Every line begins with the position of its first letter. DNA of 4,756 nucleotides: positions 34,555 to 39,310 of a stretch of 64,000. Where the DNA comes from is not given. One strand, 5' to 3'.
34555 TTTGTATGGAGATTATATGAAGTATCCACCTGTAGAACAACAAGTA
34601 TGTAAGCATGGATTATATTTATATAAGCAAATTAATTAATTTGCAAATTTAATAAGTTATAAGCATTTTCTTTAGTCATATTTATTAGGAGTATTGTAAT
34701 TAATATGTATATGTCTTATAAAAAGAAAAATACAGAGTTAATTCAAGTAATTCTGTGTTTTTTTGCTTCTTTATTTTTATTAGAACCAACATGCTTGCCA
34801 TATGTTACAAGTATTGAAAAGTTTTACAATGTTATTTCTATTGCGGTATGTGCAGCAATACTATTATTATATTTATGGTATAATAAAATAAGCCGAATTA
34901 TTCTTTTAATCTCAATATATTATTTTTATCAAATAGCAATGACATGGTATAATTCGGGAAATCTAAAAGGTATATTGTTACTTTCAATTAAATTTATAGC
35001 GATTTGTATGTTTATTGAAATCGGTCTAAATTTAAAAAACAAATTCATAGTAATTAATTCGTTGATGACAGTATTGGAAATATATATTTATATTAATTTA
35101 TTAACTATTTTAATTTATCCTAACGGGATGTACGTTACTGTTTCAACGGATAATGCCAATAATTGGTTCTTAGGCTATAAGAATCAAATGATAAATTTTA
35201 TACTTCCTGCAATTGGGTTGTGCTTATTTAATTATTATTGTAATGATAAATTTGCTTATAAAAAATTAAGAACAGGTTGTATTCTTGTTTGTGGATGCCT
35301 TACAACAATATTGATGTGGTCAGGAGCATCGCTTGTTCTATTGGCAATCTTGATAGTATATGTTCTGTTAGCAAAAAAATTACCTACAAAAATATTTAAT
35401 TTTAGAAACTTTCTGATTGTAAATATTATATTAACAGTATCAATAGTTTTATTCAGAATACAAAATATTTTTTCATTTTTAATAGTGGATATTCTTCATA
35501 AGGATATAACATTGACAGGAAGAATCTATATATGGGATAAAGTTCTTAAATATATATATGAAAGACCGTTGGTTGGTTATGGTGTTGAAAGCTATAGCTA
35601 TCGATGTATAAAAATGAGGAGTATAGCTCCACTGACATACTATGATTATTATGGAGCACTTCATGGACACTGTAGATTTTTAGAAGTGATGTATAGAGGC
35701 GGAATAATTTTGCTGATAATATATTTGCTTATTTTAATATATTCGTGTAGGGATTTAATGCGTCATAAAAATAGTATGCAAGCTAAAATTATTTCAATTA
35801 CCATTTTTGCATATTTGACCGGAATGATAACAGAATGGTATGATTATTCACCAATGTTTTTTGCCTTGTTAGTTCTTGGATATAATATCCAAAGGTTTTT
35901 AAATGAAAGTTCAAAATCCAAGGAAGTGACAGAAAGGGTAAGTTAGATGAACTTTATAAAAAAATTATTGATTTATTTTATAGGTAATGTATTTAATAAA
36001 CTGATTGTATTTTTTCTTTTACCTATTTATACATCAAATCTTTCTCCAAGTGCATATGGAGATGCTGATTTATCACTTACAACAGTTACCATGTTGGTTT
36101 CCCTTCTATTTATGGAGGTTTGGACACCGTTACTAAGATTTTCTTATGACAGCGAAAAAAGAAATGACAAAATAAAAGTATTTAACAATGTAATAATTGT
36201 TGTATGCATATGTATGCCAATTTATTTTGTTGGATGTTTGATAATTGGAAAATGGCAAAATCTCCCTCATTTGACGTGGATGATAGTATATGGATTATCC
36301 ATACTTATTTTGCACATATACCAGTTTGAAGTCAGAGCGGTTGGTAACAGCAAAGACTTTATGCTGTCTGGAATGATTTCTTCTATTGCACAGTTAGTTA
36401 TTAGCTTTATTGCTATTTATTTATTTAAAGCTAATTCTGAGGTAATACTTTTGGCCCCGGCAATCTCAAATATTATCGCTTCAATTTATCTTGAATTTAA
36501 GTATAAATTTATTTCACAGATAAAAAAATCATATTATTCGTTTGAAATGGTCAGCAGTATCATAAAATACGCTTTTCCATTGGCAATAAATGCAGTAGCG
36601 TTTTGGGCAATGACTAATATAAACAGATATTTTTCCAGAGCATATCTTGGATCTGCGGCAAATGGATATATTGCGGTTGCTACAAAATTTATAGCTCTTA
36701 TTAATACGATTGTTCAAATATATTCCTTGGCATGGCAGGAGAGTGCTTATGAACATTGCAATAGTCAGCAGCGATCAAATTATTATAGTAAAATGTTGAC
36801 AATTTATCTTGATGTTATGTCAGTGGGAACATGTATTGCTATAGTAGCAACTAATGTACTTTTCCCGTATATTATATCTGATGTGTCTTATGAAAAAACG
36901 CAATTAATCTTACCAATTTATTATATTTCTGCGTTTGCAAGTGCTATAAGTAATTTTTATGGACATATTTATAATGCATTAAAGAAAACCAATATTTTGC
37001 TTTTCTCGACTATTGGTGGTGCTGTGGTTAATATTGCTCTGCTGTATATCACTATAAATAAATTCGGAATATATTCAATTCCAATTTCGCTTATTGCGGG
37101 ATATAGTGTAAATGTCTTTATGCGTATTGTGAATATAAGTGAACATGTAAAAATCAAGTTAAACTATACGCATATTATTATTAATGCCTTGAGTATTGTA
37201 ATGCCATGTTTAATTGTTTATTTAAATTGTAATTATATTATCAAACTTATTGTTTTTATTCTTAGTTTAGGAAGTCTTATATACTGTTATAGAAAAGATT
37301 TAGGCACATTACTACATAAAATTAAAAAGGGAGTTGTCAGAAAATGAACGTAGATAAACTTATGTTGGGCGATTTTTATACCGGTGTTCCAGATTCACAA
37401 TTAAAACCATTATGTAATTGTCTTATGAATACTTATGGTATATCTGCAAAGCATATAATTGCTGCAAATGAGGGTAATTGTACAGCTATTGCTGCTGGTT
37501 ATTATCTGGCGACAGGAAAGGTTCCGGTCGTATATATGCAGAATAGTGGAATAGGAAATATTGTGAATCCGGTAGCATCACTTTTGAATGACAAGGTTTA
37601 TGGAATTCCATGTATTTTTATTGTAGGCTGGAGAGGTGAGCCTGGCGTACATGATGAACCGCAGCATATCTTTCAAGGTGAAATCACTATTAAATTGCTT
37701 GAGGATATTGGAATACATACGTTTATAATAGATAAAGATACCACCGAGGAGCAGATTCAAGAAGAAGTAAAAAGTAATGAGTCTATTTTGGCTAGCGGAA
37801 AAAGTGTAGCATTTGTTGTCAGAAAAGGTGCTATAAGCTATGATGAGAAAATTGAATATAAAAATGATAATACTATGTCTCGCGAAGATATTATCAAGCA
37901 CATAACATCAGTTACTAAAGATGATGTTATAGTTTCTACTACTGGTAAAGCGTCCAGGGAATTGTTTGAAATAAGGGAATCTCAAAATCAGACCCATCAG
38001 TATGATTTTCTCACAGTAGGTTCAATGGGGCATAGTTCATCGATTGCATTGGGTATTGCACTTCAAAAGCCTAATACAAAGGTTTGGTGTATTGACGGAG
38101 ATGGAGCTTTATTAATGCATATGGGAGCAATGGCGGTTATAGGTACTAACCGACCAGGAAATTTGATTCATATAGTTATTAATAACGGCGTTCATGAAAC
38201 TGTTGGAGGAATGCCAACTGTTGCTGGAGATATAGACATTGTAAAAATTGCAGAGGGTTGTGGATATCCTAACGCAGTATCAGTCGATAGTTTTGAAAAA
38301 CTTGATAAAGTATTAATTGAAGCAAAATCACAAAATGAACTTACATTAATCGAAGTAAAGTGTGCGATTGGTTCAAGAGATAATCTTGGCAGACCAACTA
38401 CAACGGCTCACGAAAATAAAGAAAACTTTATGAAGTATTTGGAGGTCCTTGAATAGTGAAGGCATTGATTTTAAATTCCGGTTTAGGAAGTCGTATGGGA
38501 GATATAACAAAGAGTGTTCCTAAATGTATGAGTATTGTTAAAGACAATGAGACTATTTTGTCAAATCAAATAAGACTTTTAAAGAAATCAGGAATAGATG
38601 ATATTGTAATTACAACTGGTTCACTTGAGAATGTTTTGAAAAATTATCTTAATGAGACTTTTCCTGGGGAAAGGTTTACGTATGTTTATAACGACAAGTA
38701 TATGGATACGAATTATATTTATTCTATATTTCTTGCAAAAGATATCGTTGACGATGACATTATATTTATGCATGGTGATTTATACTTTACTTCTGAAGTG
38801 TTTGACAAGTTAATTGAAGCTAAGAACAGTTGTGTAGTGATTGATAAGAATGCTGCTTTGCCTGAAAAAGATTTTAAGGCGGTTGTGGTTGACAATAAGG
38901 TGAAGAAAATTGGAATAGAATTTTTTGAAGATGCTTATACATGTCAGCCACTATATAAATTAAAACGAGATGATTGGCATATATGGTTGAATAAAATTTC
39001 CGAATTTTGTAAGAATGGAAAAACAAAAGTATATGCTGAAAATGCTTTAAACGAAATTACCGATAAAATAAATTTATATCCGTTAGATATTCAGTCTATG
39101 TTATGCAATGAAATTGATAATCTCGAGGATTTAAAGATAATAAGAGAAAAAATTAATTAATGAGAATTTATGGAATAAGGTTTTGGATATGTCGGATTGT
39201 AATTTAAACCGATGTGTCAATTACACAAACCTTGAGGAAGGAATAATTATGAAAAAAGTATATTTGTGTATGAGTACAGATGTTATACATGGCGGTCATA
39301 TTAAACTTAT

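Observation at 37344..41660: Fom1/Fom2/FomC-like phosphonate module (predicted CMP-2-hydroxyethylphosphonate) coupled to LicD transferases inside a Wzx/Wzy glycan operon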

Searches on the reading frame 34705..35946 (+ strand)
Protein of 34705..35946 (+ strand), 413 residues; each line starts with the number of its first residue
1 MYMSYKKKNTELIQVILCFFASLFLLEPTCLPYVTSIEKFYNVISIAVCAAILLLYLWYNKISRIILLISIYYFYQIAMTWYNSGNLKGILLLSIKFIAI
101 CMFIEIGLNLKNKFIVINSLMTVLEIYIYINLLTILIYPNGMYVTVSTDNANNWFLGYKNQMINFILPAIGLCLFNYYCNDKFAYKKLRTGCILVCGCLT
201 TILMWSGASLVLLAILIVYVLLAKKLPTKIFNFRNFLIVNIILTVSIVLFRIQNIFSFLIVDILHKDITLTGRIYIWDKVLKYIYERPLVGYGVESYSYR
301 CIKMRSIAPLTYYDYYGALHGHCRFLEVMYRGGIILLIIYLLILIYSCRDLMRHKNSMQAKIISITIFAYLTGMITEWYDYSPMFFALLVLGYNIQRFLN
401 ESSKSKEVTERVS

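Call 3: search_protein_families(library=pfam, proteins=[window:34705-35946:+], max_evalue=0.001)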
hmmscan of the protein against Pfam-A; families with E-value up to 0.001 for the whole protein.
window:34705-35946:+ (413 aa): 1 family
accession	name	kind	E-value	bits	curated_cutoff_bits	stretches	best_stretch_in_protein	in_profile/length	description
PF04932.20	Wzy_C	-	1.6e-11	44.7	31.7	1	198-341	5-149/149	O-Antigen ligase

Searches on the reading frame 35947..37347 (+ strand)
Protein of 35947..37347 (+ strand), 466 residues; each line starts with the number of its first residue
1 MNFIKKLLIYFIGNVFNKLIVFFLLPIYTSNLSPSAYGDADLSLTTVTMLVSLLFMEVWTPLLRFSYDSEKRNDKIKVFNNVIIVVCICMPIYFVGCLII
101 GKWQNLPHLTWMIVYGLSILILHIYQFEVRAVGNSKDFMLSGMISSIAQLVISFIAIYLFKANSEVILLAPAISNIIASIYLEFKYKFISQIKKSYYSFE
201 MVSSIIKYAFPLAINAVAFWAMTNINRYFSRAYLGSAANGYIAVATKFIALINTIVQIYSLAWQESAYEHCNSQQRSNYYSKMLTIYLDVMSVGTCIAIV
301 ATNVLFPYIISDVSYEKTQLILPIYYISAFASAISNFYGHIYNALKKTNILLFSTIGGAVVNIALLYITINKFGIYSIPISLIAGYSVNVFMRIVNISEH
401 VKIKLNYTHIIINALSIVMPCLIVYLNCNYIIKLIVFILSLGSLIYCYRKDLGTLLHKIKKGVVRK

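Call 3: search_protein_families(library=pfam, proteins=[window:35947-37347:+], max_evalue=0.001)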
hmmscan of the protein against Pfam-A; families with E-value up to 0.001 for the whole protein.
window:35947-37347:+ (466 aa): 1 family
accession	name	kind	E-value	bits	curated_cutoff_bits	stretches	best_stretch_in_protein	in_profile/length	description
PF01943.22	Polysacc_synt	-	1.8e-10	41.1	28.2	1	4-257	2-259/274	Polysaccharide biosynthesis protein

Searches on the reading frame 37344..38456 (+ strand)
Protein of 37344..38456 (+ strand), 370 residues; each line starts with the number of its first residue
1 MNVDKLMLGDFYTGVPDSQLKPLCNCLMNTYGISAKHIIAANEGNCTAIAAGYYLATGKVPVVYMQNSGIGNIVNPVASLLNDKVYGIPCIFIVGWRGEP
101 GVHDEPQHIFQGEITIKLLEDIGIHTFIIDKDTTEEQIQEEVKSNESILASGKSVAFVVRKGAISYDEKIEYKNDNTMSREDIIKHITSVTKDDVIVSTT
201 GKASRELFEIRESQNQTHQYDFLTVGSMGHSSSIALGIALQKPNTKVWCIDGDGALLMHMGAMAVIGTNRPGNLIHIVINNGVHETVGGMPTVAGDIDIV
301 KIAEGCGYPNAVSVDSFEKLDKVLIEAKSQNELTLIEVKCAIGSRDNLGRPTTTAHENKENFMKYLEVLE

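Call 3: search_protein_families(library=pfam, proteins=[window:37344-38456:+], max_evalue=0.001)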
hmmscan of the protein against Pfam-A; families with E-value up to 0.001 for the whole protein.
window:37344-38456:+ (370 aa): 2 families
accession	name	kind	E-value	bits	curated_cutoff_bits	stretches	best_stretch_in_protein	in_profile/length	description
PF02775.26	TPP_enzyme_C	-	1.2e-21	77.6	21.9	1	201-338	3-151/151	Thiamine pyrophosphate enzyme, C-terminal TPP binding domain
PF02776.23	TPP_enzyme_N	-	1.3e-15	57.7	26.8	1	12-116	19-116/119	Thiamine pyrophosphate enzyme, N-terminal TPP binding domain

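Call 5: search_protein_families(library=ncbifam, proteins=[window:37344-38456:+], max_evalue=0.001)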
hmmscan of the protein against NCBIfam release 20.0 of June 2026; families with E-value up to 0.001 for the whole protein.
window:37344-38456:+ (370 aa): 46 families (the best 25 are shown)
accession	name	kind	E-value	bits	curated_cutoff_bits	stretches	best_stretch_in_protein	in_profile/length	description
TIGR03297.1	Ppyr-DeCO2ase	equivalog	5.3e-143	476.4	312.5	1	10-366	3-360/360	phosphonopyruvate decarboxylase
TIGR03846.1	sulfopy_beta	equivalog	2.5e-36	125.3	221.5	1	180-346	1-162/182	sulfopyruvate decarboxylase subunit beta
NF004813.0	PRK06163.1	equivalog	2.9e-30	105.5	240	1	171-368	6-198/202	hypothetical protein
TIGR03845.1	sulfopyru_alph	equivalog_domain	1.4e-20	73.9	147.95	1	10-144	14-143/160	sulfopyruvate decarboxylase subunit alpha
NF005485.1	PRK07092.1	equivalog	2e-15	56.6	493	1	172-341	342-519/523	benzoylformate decarboxylase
NF005860.0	PRK07789.1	equivalog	8.5e-15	54.1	881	2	165-283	388-506/615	acetolactate synthase large subunit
TIGR00118.1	acolac_lg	equivalog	1.2e-13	50.4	538.35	1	174-340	357-534/557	biosynthetic-type acetolactate synthase large subunit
NF006016.1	PRK08155.1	equivalog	2.2e-13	49.5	870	1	173-340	355-532/554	acetolactate synthase large subunit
NF004710.0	PRK06048.1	equivalog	4.1e-13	48.6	976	1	170-339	357-536/561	acetolactate synthase large subunit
NF005760.0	PRK07586.1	equivalog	1.3e-11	44.2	363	1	172-338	331-512/514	acetolactate synthase large subunit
NF006203.0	PRK08327.1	equivalog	2.5e-10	39.5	456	1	165-286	374-493/571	thiamine pyrophosphate-requiring protein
NF005228.0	PRK06725.1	equivalog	3.9e-10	38.6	991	1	170-283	365-479/571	acetolactate synthase large subunit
NF006524.0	PRK08978.1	equivalog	4.1e-10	38.5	738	1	169-269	342-444/548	acetolactate synthase 2 catalytic subunit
TIGR04377.1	myo_inos_iolD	equivalog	5.5e-10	38.5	715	1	169-289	382-502/616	3D-(3,5/4)-trihydroxycyclohexane-1,2-dione acylhydrolase (decyclizing)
NF004919.0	PRK06276.1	equivalog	9.2e-10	37.4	866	1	174-338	361-536/582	acetolactate synthase large subunit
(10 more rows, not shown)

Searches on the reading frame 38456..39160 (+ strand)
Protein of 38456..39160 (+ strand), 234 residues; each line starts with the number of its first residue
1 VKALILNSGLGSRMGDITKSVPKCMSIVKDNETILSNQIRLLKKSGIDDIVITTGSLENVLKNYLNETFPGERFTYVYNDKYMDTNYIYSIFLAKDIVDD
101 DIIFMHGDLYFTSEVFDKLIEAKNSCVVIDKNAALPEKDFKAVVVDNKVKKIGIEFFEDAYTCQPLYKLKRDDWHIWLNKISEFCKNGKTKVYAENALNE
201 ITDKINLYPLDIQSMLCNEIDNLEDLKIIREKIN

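Call 3: search_protein_families(library=pfam, proteins=[window:38456-39160:+], max_evalue=0.001)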
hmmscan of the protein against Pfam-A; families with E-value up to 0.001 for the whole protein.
window:38456-39160:+ (234 aa): 3 families
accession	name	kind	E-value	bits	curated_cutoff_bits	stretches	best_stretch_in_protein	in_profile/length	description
PF20202.4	DUF6564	-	2.9e-11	43.9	25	1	23-138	5-127/230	Domain of unknown function (DUF6564)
PF12804.13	NTP_transf_3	-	2.3e-08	34.8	27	1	3-128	1-120/160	MobA-like NTP transferase domain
PF00483.29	NTP_transferase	-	3.2e-08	33.9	21.2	1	2-122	1-127/245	Nucleotidyl transferase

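Call 5: search_protein_families(library=ncbifam, proteins=[window:38456-39160:+], max_evalue=0.001)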
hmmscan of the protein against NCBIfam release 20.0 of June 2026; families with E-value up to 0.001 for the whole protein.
window:38456-39160:+ (234 aa): 15 families
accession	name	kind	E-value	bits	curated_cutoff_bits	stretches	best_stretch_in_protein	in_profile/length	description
TIGR03992.1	Arch_glmU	subfamily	2.2e-17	63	292.1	1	1-149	1-146/393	bifunctional sugar-1-phosphate nucleotidylyltransferase/acetyltransferase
NF041135.1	IPPtranDIPPsyn_Thcocales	equivalog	9.5e-15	54.5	580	1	1-159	1-152/419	bifunctional L-myo-inositol-1-phosphate cytidylyltransferase/CDP-L-myo-inositol myo-inositolphosphotransferase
NF049965.1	GlMnHpPGnyltfHddC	equivalog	1.6e-13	50.8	300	1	1-171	1-169/221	D-glycero-D-manno-heptose 1-phosphate guanosyltransferase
NF041313.1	UDPGP_AglF_Halo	equivalog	1.4e-12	47.5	400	1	1-123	1-119/234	UTP--glucose-1-phosphate uridylyltransferase AglF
NF041173.1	Sug_nt_acttase_Thmprot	equivalog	1.7e-10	40.4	600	1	1-152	1-149/405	bifunctional sugar-1-phosphate nucleotidylyltransferase/acetyltransferase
NF045761.1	NAMPUrTaseMurU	equivalog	2e-10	40.9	250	1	1-114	1-113/226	N-acetylmuramate alpha-1-phosphate uridylyltransferase MurU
TIGR01208.1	rmlA_long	equivalog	3.2e-07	29.6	320.25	1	2-115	1-114/353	glucose-1-phosphate thymidylyltransferase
NF045665.1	NTPtran_DVU1551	equivalog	5e-07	29.1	315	1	1-85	1-75/359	DVU_1551 family NTP transferase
NF052502.1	man1P_GTase_Rv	exception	2e-06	26.9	440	1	2-117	2-116/352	mannose-1-phosphate guanylyltransferase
TIGR01099.1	galU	equivalog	2.5e-06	27.2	326.8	1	1-69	2-69/261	UTP--glucose-1-phosphate uridylyltransferase GalU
TIGR02623.1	G1P_cyt_trans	equivalog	3.9e-06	26.5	300.25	1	1-67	1-66/255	glucose-1-phosphate cytidylyltransferase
NF009928.0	PRK13389.1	equivalog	4.8e-05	22.6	548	1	2-70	10-77/302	UTP--glucose-1-phosphate uridylyltransferase GalU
TIGR03310.1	matur_MocA_YgfJ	equivalog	0.00015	21.8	186.45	1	3-131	2-126/188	molybdenum cofactor cytidylyltransferase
NF007516.0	PRK10122.1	equivalog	0.00073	18.8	534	0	1-69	4-71/297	UTP--glucose-1-phosphate uridylyltransferase GalF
TIGR01105.1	galF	equivalog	0.00083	18.6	659.2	0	1-69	4-71/297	GalU regulator GalF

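Call 19: search_solved_structures(query=window:38456-39160:+, max_evalue=0.01, show_alignments=3)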
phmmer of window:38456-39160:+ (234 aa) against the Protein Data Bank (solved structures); distinct sequences matched with E-value up to 0.01: 23.
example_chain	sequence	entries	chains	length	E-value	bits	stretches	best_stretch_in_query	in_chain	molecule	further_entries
1jyk_A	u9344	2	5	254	1.5e-13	54.1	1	1-226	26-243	CTP:phosphocholine Cytidylyltransferase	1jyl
6pd1_A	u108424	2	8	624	2.1e-07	34.1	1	2-132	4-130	Nucleotidyl transferase/aminotransferase, class V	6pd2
2ggo_A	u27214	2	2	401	1.8e-06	31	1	1-182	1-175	401aa long hypothetical glucose-1-phosphate thymidylyltransferase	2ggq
5z09_A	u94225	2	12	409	2.6e-06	30.5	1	1-182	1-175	Dual sugar-1-phosphate nucleotidylyltransferase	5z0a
4jd0_A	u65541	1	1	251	8.6e-06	28.8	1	2-159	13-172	Nucleotidyl transferase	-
2xme_A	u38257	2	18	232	1.3e-05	28.2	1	1-158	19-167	CTP-INOSITOL-1-PHOSPHATE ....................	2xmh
4mnd_A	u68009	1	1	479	6.7e-05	25.9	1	1-158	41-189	CTP L-myo-inositol-1-phosphate cytidylyltransferase/CDP-L-myo-inositol myo-inositolphospho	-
8yre_D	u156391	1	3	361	0.00015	24.8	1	1-67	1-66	Mannose-1-phosphate guanylyltransferase 1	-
7x8j_A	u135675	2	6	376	0.00016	24.7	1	1-67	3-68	Mannose-1-phosphate guanylyltransferase 1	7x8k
8hhd_A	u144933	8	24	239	0.00041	23.3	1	1-140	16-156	Nucleotidyl transferase | N-acetylmuramate alpha-1-phosphate uridylyltransferase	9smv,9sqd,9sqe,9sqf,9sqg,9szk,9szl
7d72_K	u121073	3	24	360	0.0005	23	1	1-85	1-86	Mannose-1-phosphate guanyltransferase beta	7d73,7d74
3hl3_A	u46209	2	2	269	0.00095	22.1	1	1-148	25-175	Glucose-1-phosphate thymidylyltransferase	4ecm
4d48_A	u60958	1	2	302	0.0015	21.4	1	2-72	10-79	GLUCOSE-1-PHOSPHATE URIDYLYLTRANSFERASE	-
6ikx_A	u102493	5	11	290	0.0017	21.3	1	2-72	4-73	UTP--glucose-1-phosphate uridylyltransferase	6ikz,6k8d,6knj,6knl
6knj_A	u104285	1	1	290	0.0019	21.2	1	2-72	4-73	UTP--glucose-1-phosphate uridylyltransferase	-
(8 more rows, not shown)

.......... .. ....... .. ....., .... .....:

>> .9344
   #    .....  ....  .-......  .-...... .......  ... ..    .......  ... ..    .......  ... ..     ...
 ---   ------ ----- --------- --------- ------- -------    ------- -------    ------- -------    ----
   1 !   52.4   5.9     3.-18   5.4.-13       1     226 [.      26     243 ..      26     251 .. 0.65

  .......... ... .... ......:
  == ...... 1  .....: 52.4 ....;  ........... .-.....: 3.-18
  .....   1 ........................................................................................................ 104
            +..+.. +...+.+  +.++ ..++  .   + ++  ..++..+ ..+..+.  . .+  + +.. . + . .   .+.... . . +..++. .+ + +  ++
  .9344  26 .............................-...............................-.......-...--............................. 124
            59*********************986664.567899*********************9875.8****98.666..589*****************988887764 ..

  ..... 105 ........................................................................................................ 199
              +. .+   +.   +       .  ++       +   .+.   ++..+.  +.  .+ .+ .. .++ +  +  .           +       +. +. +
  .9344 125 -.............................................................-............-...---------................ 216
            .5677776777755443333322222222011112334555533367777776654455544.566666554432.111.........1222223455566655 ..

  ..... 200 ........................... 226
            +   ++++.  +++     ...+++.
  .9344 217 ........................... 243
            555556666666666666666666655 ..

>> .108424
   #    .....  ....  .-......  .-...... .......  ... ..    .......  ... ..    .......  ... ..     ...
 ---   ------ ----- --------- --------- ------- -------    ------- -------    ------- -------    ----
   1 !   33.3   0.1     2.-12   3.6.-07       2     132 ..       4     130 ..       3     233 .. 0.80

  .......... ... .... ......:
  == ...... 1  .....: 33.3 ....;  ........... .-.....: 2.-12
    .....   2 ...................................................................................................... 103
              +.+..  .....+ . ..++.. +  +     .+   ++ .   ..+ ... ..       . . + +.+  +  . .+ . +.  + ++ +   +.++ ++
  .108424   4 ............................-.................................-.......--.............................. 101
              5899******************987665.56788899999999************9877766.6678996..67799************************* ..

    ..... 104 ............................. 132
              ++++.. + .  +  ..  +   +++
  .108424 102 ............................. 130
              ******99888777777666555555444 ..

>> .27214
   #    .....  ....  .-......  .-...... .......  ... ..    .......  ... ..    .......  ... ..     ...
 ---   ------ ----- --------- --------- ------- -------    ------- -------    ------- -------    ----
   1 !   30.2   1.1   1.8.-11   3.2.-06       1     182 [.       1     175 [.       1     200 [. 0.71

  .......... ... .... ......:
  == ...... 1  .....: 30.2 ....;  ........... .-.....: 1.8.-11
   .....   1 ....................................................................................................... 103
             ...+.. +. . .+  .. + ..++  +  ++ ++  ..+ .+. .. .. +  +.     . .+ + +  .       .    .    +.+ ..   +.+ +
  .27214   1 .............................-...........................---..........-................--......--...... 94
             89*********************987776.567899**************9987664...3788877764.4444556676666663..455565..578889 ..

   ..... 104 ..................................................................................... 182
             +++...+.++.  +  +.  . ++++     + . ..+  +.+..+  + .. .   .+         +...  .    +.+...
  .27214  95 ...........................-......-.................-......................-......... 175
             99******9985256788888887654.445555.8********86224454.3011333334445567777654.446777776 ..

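Call 53: find_homologous_proteins(query=window:38456-39157:+, max_evalue=1e-10)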
Query window:38456-39157:+ (234 aa): 3774 proteins with E <= 1e-10 among 4021 candidates; the best 120 are listed.
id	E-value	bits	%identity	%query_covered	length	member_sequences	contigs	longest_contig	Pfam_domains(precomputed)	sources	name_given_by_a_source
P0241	5.3e-150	515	100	100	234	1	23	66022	PF00483.30,PF20202.5,PF12804.14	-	-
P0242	1.3e-93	331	60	100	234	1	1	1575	PF00483.30,PF20202.5,PF12804.14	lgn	-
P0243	1.9e-90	320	60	100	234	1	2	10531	PF00483.30,PF20202.5,PF12804.14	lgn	-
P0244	6.1e-89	316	60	100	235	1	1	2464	PF00483.30,PF20202.5,PF12804.14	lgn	-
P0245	1.6e-88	314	62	100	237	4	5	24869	PF00483.30,PF12804.14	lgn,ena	-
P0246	1.5e-85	304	59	100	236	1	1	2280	PF00483.30,PF20202.5,PF12804.14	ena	-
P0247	6.1e-85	302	59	98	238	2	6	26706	PF00483.30,PF20202.5,PF12804.14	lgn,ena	-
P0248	1.4e-84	301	60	98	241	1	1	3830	PF00483.30,PF20202.5,PF12804.14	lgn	-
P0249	8.3e-84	299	56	100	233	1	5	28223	PF00483.30,PF12804.14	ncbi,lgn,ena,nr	ncbi:MAG: NTP transferase domain-containing protein [Clostridia bacterium]|nr:NTP transferase domain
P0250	8.5e-84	299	58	97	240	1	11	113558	PF00483.30,PF20202.5,PF12804.14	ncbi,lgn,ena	-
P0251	2.5e-83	297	57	100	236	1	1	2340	PF00483.30,PF12804.14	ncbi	-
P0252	1.9e-82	294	55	99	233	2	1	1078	PF00483.30,PF20202.5,PF12804.14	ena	-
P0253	2.8e-82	294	56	100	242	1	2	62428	PF00483.30,PF20202.5,PF12804.14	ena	-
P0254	6.5e-82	293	54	100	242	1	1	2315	PF00483.30,PF20202.5,PF12804.14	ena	-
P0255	6.8e-82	293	56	100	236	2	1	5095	PF00483.30,PF12804.14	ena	-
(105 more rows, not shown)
